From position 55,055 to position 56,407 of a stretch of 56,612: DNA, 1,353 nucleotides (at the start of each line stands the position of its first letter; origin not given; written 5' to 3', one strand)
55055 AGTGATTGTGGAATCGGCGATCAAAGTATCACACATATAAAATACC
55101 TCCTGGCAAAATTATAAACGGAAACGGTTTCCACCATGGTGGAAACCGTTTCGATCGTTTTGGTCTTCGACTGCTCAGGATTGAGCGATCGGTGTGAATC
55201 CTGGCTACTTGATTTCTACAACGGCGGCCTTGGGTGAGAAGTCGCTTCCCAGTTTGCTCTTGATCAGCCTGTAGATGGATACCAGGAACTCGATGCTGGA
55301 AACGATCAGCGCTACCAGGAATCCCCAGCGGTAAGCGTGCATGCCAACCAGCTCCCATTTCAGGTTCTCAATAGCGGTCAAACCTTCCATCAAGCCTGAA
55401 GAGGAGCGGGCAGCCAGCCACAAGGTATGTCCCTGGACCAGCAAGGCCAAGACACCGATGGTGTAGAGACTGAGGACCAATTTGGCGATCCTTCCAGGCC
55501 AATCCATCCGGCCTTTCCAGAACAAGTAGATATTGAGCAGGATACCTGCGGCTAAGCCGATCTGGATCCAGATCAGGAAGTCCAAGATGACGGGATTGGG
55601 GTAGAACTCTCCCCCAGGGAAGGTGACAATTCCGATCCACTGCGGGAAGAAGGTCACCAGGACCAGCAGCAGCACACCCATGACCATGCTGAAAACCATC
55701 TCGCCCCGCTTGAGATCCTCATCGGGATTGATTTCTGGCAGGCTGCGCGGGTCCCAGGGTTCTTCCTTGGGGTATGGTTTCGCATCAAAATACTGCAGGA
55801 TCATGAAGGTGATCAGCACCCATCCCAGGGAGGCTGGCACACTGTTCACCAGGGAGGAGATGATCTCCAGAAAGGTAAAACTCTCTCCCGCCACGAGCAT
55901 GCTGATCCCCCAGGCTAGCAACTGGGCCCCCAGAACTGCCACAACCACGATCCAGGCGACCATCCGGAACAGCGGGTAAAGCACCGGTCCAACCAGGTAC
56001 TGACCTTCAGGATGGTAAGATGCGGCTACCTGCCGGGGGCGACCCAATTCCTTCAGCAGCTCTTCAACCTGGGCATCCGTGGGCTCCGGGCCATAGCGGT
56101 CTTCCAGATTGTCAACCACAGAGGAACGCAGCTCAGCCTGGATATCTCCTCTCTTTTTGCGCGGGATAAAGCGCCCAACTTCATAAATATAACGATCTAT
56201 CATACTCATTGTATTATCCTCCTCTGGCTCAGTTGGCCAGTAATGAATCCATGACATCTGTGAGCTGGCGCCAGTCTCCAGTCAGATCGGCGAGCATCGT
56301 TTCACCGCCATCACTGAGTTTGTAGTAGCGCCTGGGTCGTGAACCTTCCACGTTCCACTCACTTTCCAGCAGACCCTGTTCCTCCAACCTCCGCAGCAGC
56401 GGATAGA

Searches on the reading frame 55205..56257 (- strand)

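Call 79: search_protein_families(library=pfam, proteins=[window:55205-56257:-], max_evalue=0.001)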
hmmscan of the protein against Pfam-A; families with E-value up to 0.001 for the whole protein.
window:55205-56257:- (350 aa): 1 family
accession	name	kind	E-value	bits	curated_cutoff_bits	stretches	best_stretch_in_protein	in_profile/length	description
PF22564.2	HAAS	-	1.2e-05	26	27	1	26-79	5-54/55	HAAS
